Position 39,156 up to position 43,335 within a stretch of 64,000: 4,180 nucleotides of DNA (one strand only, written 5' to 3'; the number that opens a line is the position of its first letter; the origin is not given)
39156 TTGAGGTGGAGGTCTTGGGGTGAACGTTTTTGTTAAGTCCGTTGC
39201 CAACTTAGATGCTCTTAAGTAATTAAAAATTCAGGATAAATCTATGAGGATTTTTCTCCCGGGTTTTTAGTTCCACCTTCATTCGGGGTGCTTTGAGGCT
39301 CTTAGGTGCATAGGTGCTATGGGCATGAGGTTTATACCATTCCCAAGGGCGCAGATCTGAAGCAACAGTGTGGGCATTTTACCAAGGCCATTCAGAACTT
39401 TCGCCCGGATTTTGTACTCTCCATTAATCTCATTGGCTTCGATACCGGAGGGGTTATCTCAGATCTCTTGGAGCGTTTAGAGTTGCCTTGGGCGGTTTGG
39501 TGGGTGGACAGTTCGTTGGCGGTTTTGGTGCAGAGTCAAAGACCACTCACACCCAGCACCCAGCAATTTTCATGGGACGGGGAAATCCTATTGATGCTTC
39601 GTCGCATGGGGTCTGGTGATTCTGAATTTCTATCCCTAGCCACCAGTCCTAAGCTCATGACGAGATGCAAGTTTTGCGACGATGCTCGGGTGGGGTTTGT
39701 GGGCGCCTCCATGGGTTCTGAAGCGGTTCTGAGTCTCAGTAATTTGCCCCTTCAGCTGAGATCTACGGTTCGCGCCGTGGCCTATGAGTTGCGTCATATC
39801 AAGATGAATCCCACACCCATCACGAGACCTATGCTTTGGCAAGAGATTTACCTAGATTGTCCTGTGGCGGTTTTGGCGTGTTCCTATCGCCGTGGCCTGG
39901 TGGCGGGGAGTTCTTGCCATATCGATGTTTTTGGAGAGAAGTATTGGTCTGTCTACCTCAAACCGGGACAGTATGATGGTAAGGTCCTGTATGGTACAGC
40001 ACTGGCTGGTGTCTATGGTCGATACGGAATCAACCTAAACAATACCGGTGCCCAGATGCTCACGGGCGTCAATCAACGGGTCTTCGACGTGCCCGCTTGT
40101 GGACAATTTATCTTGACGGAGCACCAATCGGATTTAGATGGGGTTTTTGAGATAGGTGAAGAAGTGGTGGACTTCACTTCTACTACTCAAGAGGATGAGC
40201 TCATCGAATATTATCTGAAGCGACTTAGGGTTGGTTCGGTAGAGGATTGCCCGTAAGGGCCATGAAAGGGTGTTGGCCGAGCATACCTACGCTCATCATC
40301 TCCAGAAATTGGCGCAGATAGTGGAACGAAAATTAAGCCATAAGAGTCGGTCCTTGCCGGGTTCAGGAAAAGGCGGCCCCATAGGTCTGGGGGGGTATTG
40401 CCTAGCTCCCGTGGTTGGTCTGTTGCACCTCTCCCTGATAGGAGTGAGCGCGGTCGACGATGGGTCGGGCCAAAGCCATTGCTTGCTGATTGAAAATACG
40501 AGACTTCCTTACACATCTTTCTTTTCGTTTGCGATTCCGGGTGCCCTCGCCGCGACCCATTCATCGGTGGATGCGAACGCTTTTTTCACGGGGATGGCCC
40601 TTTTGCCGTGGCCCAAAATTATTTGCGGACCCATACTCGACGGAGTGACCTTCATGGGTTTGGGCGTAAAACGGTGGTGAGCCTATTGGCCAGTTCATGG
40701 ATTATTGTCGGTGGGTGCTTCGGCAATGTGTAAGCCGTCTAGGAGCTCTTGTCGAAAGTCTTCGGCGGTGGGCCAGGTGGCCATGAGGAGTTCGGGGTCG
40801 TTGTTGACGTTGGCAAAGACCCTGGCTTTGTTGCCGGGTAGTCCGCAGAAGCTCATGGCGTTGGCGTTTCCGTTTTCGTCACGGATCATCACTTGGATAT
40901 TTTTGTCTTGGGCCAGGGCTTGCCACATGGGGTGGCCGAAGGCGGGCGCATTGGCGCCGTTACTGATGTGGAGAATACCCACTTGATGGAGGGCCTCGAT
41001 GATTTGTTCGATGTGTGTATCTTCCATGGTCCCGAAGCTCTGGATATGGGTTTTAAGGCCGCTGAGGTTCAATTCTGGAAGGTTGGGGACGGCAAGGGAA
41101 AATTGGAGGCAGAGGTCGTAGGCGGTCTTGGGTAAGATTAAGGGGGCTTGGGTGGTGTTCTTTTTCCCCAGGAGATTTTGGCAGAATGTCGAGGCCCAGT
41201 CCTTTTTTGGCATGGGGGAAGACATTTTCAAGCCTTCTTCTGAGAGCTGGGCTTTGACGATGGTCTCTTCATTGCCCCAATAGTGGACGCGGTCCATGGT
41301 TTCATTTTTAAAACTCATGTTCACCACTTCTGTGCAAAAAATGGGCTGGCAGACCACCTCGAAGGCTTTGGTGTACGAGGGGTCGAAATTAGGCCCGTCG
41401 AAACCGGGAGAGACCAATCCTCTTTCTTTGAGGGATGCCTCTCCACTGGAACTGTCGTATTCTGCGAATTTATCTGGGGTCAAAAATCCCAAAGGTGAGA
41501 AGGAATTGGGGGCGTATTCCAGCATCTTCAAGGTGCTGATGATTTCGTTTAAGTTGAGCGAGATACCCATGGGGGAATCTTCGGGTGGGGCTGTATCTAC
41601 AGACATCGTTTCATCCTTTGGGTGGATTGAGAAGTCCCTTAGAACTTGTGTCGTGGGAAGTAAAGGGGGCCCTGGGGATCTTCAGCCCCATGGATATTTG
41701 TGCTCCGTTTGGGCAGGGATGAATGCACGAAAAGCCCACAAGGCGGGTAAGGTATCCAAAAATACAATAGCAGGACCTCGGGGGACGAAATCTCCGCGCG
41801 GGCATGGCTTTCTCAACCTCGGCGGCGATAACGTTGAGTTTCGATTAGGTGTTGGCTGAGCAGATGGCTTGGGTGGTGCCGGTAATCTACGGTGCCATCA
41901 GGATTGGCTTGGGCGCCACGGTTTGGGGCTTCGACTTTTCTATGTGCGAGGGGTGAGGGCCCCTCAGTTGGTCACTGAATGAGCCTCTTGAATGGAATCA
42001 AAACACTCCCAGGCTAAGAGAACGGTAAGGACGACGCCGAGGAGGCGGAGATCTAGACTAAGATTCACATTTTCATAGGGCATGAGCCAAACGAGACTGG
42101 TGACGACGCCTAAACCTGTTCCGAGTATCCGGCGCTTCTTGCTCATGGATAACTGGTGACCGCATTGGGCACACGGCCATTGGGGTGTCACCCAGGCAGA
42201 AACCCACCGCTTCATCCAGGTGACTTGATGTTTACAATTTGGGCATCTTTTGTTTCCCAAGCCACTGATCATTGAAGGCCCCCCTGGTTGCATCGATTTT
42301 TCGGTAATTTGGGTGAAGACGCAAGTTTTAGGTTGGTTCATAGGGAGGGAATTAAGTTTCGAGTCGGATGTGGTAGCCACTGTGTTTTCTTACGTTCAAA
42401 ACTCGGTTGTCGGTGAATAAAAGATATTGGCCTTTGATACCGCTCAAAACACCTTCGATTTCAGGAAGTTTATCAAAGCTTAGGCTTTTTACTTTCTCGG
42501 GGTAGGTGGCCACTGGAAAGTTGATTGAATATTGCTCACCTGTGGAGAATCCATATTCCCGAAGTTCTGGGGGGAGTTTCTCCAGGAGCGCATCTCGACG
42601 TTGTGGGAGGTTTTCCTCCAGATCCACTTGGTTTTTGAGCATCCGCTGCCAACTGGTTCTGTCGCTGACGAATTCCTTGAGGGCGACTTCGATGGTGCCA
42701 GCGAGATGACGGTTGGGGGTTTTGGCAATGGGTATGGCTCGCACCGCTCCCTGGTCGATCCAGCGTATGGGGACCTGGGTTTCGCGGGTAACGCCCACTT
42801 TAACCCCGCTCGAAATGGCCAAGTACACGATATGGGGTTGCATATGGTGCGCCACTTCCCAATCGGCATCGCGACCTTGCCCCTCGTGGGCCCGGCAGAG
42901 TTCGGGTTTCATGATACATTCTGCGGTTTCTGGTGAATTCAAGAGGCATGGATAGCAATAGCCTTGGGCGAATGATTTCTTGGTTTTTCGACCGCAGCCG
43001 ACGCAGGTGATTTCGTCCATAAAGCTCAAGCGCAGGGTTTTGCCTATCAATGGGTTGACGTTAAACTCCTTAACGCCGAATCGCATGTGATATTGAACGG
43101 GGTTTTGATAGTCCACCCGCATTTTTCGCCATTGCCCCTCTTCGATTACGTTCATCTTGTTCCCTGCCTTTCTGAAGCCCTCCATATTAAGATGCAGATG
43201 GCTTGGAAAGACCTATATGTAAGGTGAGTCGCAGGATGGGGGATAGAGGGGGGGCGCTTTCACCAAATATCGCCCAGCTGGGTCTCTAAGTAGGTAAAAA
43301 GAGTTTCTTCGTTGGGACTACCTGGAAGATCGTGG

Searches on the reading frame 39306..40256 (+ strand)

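Call 3: search_protein_families(library=pfam, proteins=[window:39306-40256:+], max_evalue=0.01)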
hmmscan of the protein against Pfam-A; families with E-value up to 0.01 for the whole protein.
window:39306-40256:+ (316 aa): 1 family
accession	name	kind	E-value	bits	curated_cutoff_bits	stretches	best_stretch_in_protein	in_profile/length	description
PF13524.12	Glyco_trans_1_2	-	1.2e-12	48.5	25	1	204-305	15-113/144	Glycosyl transferase-like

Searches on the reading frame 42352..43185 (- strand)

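Call 3: search_protein_families(library=pfam, proteins=[window:42352-43185:-], max_evalue=0.01)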
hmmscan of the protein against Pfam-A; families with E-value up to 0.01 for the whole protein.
window:42352-43185:- (277 aa): 1 family
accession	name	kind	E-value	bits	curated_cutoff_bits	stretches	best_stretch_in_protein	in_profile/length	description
PF10977.13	DUF2797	-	2.9e-92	309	25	1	48-273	1-227/227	Protein of unknown function (DUF2797)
